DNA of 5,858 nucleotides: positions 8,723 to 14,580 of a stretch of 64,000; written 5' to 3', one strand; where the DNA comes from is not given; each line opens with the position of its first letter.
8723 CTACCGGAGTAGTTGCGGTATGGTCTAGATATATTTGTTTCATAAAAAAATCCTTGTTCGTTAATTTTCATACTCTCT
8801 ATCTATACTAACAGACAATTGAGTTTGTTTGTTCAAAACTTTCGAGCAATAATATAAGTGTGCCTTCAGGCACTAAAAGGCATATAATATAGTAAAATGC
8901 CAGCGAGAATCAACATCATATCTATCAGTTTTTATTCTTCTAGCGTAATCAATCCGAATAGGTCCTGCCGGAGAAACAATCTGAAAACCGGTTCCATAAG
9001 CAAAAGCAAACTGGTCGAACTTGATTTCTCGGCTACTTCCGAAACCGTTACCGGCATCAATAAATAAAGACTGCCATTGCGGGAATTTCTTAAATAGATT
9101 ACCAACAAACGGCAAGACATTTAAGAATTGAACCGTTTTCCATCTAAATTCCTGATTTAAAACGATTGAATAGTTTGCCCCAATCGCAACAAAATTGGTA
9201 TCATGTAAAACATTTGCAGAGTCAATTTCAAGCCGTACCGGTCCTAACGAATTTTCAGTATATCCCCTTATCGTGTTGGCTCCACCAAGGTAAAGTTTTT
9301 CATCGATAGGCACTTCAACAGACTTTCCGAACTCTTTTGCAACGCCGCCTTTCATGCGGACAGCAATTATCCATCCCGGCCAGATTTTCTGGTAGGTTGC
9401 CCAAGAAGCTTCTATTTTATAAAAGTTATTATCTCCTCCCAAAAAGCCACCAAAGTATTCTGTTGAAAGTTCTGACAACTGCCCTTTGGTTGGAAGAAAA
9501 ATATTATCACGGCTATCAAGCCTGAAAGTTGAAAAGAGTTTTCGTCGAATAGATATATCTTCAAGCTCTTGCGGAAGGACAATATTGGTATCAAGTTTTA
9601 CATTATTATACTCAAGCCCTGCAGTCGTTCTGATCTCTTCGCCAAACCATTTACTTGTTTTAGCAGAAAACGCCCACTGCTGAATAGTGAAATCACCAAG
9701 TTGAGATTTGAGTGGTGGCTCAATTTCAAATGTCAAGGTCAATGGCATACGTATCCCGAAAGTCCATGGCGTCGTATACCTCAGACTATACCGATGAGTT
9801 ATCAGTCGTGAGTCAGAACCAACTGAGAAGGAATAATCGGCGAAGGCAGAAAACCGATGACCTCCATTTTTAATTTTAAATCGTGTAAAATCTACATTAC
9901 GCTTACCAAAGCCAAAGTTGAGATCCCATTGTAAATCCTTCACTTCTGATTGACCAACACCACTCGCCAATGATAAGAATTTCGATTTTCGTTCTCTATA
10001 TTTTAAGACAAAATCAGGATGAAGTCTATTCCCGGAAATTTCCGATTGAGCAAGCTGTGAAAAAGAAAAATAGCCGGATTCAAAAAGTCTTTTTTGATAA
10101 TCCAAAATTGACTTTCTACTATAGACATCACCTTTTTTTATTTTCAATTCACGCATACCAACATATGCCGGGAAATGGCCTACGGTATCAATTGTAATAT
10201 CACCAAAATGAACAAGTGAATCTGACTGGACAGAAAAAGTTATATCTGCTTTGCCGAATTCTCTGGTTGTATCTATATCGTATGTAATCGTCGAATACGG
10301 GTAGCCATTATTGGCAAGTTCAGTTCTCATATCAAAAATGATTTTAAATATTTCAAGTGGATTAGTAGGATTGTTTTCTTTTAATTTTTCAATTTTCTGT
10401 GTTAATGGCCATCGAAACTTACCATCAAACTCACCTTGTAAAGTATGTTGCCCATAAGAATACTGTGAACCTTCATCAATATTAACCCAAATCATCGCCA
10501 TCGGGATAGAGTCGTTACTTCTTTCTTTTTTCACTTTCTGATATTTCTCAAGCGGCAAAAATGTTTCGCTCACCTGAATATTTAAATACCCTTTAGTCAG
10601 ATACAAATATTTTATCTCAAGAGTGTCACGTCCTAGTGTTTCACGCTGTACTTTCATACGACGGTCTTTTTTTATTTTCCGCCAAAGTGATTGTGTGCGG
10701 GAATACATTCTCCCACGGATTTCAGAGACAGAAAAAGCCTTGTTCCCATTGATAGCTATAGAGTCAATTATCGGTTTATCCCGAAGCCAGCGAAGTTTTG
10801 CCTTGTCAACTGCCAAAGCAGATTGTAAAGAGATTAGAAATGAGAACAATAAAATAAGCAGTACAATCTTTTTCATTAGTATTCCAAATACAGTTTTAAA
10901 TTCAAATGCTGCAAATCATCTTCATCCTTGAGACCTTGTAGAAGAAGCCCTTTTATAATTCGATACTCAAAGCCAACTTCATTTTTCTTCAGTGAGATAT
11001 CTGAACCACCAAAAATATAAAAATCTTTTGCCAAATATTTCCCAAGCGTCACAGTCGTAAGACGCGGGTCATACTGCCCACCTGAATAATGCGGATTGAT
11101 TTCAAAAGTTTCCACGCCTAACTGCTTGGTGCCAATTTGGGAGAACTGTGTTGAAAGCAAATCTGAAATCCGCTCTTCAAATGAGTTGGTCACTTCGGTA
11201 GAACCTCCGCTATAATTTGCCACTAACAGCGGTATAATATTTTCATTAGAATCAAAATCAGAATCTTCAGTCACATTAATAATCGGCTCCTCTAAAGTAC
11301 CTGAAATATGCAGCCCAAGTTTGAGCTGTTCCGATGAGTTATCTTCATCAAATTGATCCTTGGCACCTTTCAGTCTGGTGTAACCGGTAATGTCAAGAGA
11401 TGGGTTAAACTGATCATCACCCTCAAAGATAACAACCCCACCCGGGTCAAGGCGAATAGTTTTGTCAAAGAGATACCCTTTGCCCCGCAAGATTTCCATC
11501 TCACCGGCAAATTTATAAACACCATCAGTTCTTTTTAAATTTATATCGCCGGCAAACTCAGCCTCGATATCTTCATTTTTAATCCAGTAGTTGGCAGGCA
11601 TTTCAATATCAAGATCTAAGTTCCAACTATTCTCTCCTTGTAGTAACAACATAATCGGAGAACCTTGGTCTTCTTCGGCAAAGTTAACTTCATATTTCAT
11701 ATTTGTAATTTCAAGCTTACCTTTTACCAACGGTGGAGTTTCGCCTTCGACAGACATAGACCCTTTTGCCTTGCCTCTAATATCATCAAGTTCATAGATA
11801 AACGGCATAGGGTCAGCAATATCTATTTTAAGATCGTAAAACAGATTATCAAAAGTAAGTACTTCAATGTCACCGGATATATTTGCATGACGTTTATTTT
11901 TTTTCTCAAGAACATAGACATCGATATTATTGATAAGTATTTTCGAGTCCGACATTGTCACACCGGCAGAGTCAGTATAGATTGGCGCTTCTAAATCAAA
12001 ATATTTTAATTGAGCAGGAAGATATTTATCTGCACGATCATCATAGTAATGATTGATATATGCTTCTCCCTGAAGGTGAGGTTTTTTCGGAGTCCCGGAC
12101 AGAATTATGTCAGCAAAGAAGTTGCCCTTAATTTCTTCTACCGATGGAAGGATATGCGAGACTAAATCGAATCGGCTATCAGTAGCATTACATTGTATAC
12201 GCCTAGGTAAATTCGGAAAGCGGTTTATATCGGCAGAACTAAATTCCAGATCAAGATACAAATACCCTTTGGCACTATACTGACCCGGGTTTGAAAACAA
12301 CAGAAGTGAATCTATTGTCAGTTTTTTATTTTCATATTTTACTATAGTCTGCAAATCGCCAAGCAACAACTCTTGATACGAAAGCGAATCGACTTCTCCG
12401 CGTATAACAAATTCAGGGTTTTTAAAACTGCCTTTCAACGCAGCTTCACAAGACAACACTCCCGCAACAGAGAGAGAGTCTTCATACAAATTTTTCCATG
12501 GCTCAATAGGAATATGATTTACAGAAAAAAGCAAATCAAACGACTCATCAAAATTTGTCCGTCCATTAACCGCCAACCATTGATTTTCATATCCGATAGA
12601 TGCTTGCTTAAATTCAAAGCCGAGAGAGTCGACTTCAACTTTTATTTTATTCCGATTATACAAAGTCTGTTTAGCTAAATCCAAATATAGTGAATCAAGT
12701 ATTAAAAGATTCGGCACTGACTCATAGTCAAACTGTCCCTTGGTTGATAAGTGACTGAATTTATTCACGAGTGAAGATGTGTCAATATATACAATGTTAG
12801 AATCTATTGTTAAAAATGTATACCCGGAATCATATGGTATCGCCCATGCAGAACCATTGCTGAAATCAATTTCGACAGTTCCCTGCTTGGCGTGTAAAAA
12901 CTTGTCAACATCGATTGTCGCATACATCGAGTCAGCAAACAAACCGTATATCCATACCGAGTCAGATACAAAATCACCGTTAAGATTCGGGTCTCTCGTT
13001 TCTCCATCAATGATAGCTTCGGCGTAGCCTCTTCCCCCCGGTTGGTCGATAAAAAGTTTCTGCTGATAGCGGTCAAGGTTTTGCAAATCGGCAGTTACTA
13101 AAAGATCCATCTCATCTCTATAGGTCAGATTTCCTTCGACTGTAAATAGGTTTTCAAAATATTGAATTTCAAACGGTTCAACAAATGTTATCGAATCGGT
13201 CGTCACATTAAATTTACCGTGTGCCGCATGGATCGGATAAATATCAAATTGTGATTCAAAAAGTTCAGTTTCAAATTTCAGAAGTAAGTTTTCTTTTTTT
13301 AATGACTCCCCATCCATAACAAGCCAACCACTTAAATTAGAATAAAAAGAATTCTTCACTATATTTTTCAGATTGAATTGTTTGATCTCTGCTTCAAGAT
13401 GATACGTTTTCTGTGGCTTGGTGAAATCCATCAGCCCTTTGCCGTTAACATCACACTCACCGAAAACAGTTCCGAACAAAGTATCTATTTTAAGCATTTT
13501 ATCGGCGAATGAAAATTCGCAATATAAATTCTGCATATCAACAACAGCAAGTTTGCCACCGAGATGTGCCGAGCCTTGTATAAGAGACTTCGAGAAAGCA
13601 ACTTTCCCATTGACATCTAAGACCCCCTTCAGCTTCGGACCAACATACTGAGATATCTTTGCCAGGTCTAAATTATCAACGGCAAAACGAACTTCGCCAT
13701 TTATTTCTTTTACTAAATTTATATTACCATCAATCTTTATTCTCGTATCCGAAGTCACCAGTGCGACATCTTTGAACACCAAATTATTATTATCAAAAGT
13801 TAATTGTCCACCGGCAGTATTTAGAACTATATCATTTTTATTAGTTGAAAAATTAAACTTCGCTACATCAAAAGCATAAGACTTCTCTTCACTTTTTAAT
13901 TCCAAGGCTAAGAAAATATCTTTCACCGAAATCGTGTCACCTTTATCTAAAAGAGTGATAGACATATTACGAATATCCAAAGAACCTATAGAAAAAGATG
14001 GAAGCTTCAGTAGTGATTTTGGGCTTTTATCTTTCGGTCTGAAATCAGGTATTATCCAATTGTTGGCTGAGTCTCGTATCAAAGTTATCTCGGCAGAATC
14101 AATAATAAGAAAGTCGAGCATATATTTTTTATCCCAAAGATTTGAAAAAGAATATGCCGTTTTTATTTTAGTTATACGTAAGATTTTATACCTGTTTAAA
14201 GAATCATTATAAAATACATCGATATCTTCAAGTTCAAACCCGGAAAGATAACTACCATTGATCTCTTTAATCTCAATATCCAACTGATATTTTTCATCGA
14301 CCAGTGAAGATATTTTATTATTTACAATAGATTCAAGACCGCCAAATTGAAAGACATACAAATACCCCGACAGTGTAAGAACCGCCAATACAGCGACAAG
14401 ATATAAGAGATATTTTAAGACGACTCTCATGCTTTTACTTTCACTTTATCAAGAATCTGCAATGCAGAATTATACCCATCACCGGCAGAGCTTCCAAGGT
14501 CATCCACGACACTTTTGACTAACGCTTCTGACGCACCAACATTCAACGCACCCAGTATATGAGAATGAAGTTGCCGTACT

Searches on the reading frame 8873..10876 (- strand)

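Call 97: search_protein_families(library=pfam, proteins=[window:8873-10876:-], max_evalue=0.00001)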
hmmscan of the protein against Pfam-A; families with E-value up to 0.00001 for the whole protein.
window:8873-10876:- (667 aa): 2 families
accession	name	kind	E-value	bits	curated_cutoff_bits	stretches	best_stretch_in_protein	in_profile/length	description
PF01103.29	Omp85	-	7.3e-41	141.2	24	1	359-663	18-321/325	Omp85 superfamily domain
PF07244.20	POTRA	-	2e-15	57.7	21.3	0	223-273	2-56/79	Surface antigen variable number repeat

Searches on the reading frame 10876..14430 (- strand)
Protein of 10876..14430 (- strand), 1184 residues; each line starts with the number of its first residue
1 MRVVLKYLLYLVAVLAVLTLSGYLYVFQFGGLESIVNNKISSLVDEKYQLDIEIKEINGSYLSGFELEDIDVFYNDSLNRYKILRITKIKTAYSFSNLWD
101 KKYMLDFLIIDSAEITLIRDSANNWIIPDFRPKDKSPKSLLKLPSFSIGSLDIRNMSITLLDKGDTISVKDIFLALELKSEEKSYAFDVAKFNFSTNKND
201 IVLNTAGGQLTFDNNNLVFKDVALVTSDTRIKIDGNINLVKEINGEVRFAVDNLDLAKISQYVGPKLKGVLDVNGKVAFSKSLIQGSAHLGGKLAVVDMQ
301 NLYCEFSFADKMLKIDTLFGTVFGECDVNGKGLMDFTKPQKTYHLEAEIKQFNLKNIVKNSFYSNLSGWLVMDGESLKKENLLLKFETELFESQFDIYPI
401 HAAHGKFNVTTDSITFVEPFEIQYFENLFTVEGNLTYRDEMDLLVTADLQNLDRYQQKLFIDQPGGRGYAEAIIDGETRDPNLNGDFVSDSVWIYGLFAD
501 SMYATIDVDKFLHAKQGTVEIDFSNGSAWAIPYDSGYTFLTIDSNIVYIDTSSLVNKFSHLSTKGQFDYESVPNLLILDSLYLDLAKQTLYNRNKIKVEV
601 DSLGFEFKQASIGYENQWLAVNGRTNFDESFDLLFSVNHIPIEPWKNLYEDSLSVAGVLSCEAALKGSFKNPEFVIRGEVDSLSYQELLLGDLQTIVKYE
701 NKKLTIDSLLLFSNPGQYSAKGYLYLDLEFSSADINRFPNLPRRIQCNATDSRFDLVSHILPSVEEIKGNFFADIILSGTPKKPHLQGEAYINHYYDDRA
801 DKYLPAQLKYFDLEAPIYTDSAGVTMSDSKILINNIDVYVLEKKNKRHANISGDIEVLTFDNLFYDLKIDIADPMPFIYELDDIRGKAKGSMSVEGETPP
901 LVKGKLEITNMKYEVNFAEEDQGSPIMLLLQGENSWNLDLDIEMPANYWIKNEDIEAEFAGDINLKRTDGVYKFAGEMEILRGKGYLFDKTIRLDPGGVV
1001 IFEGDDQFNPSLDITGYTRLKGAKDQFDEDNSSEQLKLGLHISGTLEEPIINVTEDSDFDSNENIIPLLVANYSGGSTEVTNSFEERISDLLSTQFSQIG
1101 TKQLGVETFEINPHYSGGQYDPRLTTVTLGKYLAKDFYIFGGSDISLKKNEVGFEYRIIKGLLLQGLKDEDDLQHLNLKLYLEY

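Call 34: search_protein_families(library=pfam, proteins=[window:10876-14430:-], max_evalue=0.001)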
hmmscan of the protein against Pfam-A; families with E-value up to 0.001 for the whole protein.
window:10876-14430:- (1184 aa): 4 families
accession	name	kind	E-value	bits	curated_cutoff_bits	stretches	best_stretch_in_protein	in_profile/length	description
PF04357.19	TamB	-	1.2e-36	127.3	22.4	1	844-1168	8-365/381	TamB, inner membrane protein subunit of TAM complex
PF05359.17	DUF748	-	3.9e-10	38.9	50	1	4-298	14-274/1037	Domain of Unknown Function (DUF748)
PF13116.12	YhdP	-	1.4e-06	27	46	1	4-282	8-245/1224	YhdP protein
PF05170.20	AsmA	-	9.8e-05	21.8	29.8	0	1-183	1-194/607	AsmA family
